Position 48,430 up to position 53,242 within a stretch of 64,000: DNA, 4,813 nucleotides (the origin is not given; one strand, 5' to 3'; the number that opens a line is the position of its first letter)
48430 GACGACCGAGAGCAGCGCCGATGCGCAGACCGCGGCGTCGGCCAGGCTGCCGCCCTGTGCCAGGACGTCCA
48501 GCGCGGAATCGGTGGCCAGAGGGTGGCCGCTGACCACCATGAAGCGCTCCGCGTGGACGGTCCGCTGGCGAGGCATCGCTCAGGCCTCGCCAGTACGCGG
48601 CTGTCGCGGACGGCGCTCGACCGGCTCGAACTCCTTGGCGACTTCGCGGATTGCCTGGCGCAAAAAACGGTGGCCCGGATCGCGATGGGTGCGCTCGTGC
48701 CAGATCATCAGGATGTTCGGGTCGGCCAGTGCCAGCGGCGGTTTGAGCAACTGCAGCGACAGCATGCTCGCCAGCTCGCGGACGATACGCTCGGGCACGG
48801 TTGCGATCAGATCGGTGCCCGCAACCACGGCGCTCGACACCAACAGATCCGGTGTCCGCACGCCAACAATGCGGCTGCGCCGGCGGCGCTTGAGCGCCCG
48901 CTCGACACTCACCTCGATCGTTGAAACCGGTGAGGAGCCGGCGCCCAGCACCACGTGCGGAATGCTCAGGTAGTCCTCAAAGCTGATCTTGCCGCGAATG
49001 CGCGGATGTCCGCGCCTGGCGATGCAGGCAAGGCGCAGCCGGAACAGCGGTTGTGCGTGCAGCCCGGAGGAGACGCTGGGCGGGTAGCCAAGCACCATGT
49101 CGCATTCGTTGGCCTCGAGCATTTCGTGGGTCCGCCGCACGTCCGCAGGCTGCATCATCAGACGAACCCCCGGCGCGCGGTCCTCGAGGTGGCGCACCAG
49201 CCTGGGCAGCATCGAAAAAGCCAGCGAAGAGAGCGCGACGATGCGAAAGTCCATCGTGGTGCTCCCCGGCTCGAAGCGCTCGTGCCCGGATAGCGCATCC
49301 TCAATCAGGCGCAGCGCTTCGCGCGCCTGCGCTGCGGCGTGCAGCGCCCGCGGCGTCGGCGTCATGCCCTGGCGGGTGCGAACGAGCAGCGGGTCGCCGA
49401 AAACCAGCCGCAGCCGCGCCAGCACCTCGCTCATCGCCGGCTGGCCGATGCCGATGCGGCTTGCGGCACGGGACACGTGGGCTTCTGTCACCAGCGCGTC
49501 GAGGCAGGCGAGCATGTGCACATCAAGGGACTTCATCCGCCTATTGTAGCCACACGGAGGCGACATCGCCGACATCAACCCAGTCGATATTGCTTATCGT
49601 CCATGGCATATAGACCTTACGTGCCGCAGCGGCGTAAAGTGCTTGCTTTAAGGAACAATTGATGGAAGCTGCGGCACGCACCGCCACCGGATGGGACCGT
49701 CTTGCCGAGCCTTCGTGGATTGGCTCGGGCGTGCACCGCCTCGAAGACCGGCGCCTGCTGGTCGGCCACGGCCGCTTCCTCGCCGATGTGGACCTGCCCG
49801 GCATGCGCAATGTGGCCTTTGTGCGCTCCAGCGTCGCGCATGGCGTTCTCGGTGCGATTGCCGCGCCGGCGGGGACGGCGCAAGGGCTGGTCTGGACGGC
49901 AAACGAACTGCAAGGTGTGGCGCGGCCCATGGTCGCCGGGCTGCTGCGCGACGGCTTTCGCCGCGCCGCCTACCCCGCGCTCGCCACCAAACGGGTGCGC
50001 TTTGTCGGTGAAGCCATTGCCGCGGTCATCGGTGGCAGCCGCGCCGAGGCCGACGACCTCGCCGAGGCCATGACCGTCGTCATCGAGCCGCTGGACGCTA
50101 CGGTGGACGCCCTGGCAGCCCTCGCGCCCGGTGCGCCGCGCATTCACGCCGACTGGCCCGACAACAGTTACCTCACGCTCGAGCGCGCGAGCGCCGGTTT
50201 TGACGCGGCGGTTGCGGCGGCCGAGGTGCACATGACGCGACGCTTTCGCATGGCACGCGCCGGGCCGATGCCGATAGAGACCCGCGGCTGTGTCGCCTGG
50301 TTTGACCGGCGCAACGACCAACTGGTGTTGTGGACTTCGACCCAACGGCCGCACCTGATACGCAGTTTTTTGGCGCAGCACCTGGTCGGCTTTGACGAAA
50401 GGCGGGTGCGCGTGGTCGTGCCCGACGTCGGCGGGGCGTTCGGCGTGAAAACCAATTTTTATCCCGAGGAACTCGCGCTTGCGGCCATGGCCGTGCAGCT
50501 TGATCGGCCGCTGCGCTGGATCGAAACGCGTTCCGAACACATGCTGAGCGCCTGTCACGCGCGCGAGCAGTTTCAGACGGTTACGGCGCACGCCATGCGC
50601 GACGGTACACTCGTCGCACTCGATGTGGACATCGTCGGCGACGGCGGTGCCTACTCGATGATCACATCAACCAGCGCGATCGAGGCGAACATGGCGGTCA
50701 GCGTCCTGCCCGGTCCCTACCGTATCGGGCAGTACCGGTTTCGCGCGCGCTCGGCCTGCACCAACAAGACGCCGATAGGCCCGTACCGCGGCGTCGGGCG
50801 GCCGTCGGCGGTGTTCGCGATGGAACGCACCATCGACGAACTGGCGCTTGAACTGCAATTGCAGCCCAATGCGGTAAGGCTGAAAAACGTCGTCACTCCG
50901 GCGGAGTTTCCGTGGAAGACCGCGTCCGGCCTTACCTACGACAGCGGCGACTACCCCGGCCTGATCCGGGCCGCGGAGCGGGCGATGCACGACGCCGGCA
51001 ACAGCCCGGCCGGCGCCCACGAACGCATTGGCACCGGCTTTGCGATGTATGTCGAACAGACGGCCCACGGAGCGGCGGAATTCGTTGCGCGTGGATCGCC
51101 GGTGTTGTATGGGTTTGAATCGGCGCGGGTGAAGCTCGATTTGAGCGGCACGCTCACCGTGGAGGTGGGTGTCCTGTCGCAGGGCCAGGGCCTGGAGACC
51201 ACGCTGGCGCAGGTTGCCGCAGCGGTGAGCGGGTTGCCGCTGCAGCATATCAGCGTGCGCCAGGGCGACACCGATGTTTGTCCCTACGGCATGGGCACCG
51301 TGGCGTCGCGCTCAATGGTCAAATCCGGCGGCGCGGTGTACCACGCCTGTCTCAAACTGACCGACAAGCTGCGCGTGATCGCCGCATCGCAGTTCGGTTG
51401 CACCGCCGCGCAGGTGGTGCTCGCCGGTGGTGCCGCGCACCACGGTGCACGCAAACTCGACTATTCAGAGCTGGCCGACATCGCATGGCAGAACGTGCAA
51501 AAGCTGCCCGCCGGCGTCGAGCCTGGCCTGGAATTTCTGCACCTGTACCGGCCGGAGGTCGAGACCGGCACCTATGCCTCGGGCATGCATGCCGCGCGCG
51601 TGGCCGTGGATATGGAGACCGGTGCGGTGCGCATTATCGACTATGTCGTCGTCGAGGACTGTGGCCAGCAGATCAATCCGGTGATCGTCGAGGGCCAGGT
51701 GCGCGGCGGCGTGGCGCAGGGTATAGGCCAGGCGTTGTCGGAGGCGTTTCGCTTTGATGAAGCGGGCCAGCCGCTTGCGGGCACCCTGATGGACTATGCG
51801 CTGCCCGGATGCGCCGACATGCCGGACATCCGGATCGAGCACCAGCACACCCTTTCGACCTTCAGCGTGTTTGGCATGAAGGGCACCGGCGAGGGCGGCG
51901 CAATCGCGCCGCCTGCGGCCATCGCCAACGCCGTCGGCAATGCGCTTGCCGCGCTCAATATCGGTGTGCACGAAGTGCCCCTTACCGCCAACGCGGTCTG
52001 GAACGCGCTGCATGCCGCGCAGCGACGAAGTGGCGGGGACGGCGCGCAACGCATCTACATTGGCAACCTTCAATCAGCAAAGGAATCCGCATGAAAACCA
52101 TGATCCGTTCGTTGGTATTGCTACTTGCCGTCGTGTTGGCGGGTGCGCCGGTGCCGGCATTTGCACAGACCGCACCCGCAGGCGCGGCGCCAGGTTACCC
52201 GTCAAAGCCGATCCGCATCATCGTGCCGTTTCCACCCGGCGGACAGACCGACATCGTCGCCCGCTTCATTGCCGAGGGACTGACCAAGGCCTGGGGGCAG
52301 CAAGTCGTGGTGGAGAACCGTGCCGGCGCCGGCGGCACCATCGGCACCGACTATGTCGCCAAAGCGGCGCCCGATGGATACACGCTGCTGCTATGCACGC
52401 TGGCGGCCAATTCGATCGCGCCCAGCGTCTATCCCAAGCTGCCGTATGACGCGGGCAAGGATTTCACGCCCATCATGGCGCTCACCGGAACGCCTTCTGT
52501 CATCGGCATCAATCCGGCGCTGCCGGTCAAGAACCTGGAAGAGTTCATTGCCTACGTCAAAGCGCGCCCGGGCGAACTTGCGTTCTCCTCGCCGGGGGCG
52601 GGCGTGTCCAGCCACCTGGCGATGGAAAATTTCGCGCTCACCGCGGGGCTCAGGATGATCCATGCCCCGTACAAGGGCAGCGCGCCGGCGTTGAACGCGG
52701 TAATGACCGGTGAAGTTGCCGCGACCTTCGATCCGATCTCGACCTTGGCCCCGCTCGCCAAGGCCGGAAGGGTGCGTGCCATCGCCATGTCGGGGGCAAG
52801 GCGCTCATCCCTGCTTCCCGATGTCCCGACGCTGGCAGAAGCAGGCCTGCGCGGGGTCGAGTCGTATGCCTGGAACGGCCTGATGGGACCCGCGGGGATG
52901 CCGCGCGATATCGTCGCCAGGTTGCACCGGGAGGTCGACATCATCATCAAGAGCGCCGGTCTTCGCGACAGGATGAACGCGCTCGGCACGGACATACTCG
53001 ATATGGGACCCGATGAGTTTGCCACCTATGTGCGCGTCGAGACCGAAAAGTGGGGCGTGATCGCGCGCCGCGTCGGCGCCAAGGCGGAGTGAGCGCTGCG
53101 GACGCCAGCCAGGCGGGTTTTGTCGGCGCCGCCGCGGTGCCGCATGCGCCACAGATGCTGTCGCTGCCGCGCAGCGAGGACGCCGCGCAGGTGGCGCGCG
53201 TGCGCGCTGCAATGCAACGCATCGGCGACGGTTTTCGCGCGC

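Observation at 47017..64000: Accessory catabolic island with an unassignable substrate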

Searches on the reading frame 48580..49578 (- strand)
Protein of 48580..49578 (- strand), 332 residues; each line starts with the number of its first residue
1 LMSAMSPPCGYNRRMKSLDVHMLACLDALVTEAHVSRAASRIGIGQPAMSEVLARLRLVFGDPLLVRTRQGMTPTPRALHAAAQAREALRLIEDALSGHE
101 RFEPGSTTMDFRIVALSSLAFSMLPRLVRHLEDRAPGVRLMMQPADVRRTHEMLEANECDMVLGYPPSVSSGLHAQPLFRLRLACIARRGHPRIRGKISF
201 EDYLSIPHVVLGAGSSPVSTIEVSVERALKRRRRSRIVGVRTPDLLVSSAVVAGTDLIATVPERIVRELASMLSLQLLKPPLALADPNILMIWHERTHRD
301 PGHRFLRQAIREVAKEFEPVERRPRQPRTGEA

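Call 4: search_protein_families(library=pfam, proteins=[window:48580-49578:-])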
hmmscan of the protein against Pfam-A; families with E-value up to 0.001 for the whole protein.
window:48580-49578:- (332 aa): 2 families
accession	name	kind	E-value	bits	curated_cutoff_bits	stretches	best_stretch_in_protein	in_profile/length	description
PF03466.25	LysR_substrate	-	6e-28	98.1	28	1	111-314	8-208/209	LysR substrate binding domain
PF00126.33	HTH_1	-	1e-12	48.2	26.6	1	22-78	3-59/60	Bacterial regulatory helix-turn-helix protein, lysR family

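Call 5: search_protein_families(library=ncbifam, proteins=[window:48580-49578:-])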
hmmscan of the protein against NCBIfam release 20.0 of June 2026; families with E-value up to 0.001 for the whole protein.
window:48580-49578:- (332 aa): 34 families (the best 25 are shown)
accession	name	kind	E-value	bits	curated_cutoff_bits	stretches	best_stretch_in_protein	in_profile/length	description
NF050187.1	TransRegBsrAPseudo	equivalog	4.6e-58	196.7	480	1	13-312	3-297/298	LysR family transcriptional regulator BsrA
NF007063.1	PRK09508.1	equivalog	2e-46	158.7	262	1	13-315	10-306/307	transcriptional regulator LeuO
NF045905.1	TransRegLelALeg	equivalog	3.3e-30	105.4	500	1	14-315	3-302/305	LysR family transcriptional regulator LelA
NF047710.1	TransRegCitRGProt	equivalog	5.2e-21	75.2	400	1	15-295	7-281/295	DNA-binding transcriptional repressor CitR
NF008554.1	PRK11482.1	equivalog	1.5e-20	73.4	277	1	14-281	25-283/317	YbeF family transcriptional regulator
NF007581.0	PRK10216.1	equivalog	1.2e-19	70.6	314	1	14-315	4-316/319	HTH-type transcriptional regulator YidZ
TIGR02424.1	TF_pcaQ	equivalog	5.9e-19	68.1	303.8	1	22-210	7-197/300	pca operon transcription factor PcaQ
NF008239.0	PRK11013.1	equivalog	1.9e-13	50.1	288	1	18-220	4-206/309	LysR family transcriptional regulator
NF045990.1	TransRegCbbRRhodb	equivalog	9.8e-13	47.8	450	1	14-210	2-199/304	LysR family regulator CbbR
NF040786.1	LysR_Sec_metab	equivalog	2.1e-12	46.7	250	1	29-227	12-212/298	selenium metabolism-associated LysR family transcriptional regulator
NF045775.1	acetoin_reg_AlsR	exception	1e-11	44.9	430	1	27-219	10-202/290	acetoin biosynthesis transcriptional regulator AlsR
NF008416.0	PRK11242.1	equivalog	1.4e-11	44.3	277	1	29-304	12-281/300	transcriptional regulator CynR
NF008410.0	PRK11233.1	equivalog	6.1e-11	42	309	1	34-272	17-249/305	nitrogen assimilation transcriptional regulator NAC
NF052633.1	LysR_TF_PsrA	exception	3e-09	36.2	540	1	18-230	5-217/297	L-proline-binding transcription factor PsrA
NF002964.0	PRK03635.1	subfamily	8.1e-09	34.9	197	1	17-190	2-171/297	ArgP/LysG family DNA-binding transcriptional regulator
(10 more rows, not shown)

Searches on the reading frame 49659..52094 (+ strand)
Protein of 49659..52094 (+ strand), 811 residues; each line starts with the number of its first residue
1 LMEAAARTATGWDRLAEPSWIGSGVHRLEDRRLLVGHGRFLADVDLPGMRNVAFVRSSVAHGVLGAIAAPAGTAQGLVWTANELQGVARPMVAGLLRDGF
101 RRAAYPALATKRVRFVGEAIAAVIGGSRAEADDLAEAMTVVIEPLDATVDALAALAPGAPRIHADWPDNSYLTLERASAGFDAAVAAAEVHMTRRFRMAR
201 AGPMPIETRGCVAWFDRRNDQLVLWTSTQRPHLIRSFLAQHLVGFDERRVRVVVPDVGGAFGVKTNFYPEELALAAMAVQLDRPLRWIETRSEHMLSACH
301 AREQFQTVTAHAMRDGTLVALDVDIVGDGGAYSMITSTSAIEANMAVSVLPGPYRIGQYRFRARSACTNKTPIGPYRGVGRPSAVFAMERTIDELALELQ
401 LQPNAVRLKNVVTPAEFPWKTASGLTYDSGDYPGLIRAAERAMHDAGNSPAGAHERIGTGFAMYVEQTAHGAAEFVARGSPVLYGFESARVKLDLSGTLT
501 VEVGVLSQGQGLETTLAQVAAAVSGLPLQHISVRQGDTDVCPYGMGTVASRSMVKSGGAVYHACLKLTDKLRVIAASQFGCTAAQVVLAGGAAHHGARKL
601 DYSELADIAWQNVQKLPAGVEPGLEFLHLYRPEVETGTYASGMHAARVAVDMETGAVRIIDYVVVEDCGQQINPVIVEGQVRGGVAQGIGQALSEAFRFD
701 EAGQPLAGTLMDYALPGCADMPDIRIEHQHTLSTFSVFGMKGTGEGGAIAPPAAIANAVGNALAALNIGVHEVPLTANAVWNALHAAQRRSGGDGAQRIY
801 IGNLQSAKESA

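Call 4: search_protein_families(library=pfam, proteins=[window:49659-52094:+])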
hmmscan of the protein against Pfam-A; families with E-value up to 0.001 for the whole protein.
window:49659-52094:+ (811 aa): 3 families
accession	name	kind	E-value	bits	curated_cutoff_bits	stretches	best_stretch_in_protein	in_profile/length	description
PF20256.3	MoCoBD_2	-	1.9e-71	241.3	27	1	446-722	17-283/283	Molybdopterin cofactor-binding domain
PF02738.23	MoCoBD_1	-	2.3e-70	236.9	27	1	163-411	2-244/244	Molybdopterin cofactor-binding domain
PF01315.27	Ald_Xan_dh_C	-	2.8e-08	34.5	31.3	1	36-144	2-108/110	Aldehyde oxidase and xanthine dehydrogenase, a/b hammerhead domain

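Call 5: search_protein_families(library=ncbifam, proteins=[window:49659-52094:+])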
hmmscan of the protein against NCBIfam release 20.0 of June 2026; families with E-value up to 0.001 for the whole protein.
window:49659-52094:+ (811 aa): 13 families
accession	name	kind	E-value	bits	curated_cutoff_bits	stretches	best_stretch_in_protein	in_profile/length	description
NF040766.1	CODH_aero_grp5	exception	1.4e-152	509.6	950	2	21-596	5-578/785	aerobic carbon-monoxide dehydrogenase large subunit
NF041018.1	glyceraldDH_alpha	equivalog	1.1e-148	496.9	790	1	20-776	2-736/741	glyceraldehyde dehydrogenase subunit alpha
TIGR02416.1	CO_dehy_Mo_lg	equivalog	8e-135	450.9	991.15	1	29-783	1-770/770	aerobic carbon-monoxide dehydrogenase large subunit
NF043082.1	XdhA_XDHase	equivalog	8.4e-104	348.2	780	1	21-787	1-755/758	xanthine dehydrogenase subunit XdhA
NF007426.0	PRK09970.1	equivalog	6.1e-94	315.6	916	1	20-786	5-757/761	xanthine dehydrogenase molybdenum-binding subunit XdhA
TIGR03194.1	4hydrxCoA_A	equivalog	1.4e-86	291.6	994.55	1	35-784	11-746/746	4-hydroxybenzoyl-CoA reductase subunit alpha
TIGR03196.1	pucD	equivalog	1.2e-71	242.2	783.65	1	22-764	4-741/763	xanthine dehydrogenase subunit D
NF045668.1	pterin_aldehy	equivalog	6.6e-67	226.3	1100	2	52-572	209-719/905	molybdopterin-dependent aldehyde oxidoreductase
TIGR03311.1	Se_dep_XDH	equivalog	1.9e-54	185.1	830.45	3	21-416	162-545/848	selenium-dependent xanthine dehydrogenase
NF041671.1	peri_hyde_PaoC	equivalog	2.5e-50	171.6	1180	1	95-784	88-731/735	aldehyde oxidoreductase molybdenum-binding subunit PaoC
TIGR03313.1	Se_sel_red_Mo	hypoth_equivalog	3.2e-50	170.7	1101.9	1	182-764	365-932/951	molybdopterin-dependent oxidoreductase Mo/Fe-S-binding subunit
TIGR02965.1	xanthine_xdhB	equivalog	1.9e-49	168.5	849.5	2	491-784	452-754/758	xanthine dehydrogenase molybdopterin binding subunit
TIGR02969.1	mam_aldehyde_ox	subfamily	1.1e-32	112.5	1912.3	1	79-751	626-1268/1330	aldehyde oxidase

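Call 29: search_solved_structures(query=window:49662-52094:+, max_evalue=1e-30)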
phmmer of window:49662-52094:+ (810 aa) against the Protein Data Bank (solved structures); distinct sequences matched with E-value up to 1e-30: 12.
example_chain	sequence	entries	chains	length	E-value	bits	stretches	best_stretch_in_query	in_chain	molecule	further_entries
1t3q_B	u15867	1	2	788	6.5e-137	461.1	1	19-783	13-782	quinoline 2-oxidoreductase large subunit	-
8uem_A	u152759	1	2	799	1.4e-122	413.7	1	24-784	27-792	Carbon monoxide dehydrogenase (Large chain), CoxL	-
1ffu_B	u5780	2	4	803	2.3e-110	373.2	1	20-784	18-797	CUTL, MOLYBDOPROTEIN OF CARBON MONOXIDE DEHYDROGENASE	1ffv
1zxi_B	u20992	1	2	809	8e-105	354.9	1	13-781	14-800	Carbon monoxide dehydrogenase large chain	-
1n5w_B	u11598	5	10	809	8.4e-105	354.9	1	13-781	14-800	Carbon monoxide dehydrogenase large chain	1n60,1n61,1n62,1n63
4zoh_A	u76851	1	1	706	1.4e-99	337.6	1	19-761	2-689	Putative oxidoreductase molybdopterin-binding subunit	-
7dqx_A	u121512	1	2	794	2.5e-93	317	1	10-781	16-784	6-hydroxypseudooxynicotine dehydrogenase complex subunit gamma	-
1rm6_A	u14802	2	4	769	2.7e-49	171.3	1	31-783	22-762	4-hydroxybenzoyl-CoA reductase alpha subunit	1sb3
1sij_A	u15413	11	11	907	1.4e-35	125.9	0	47-566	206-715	Aldehyde oxidoreductase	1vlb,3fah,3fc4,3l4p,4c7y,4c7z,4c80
1dgj_A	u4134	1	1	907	6e-32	114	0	31-573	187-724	ALDEHYDE OXIDOREDUCTASE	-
5g5h_C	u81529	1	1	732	2.1e-31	112.1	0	486-779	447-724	Aldehyde oxidoreductase molybdenum-binding subunit PaoC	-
5g5g_C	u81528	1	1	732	3.4e-31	111.5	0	177-779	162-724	PUTATIVE XANTHINE DEHYDROGENASE YAGS FAD-BINDING SUBUNIT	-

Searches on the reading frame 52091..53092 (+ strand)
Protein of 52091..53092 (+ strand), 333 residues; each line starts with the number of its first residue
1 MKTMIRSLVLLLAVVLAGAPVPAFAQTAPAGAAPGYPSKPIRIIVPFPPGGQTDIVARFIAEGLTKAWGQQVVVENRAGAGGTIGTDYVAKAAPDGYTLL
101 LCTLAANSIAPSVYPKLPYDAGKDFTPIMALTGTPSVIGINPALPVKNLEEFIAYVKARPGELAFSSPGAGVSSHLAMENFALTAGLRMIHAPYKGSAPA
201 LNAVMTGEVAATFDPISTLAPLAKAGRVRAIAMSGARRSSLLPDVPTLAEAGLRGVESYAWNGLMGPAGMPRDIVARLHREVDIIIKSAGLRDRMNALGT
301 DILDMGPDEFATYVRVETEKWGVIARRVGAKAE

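Call 4: search_protein_families(library=pfam, proteins=[window:52091-53092:+])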
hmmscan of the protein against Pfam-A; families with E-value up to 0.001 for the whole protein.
window:52091-53092:+ (333 aa): 1 family
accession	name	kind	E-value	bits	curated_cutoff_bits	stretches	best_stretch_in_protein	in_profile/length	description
PF03401.19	TctC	-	2.7e-70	237.5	27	1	56-329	1-273/274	Tripartite tricarboxylate transporter family receptor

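Call 5: search_protein_families(library=ncbifam, proteins=[window:52091-53092:+])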
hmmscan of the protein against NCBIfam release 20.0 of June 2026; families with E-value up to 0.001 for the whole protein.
window:52091-53092:+ (333 aa): 0 families

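Call 52: search_solved_structures(query=window:52091-53092:+, max_evalue=1e-20)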
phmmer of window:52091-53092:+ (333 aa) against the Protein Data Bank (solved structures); distinct sequences matched with E-value up to 1e-20: 11.
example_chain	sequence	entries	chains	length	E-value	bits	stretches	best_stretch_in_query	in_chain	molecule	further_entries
2dvz_A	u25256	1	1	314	8.2e-66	225.7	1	31-318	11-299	Putative exported protein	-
2qpq_A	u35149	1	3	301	4.5e-61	210.2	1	35-332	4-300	protein Bug27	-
8hka_A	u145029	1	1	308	7.9e-61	209.3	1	40-329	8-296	Periplasmic terephthalate binding protein (TBP)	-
8hk9_D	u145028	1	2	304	1.1e-60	208.9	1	40-329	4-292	Periplasmic terephthalate binding protein (TBP)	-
8hkb_A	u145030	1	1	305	6.8e-60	206.3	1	40-329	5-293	Periplasmic terephthalate binding protein (TBP)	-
7ndr_A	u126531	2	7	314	1.3e-57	198.8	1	38-328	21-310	Tripartite tricarboxylate transporter substrate binding protein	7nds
2f5x_A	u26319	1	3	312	5.3e-57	196.8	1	35-331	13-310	BugD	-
5oei_A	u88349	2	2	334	8.9e-56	192.7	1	35-329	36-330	Uncharacterized protein family UPF0065:Tat pathway signal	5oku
6hke_A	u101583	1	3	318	2.6e-52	181.4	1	36-321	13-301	Possible TctC subunit of the Tripartite Tricarboxylate Transport(TTT) Family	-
25hk_A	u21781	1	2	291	3.7e-31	111.9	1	32-318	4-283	Tripartite tricarboxylate transporter substrate binding protein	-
4x9t_A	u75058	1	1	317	9.8e-31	110.5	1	35-296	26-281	Uncharacterized protein UPF0065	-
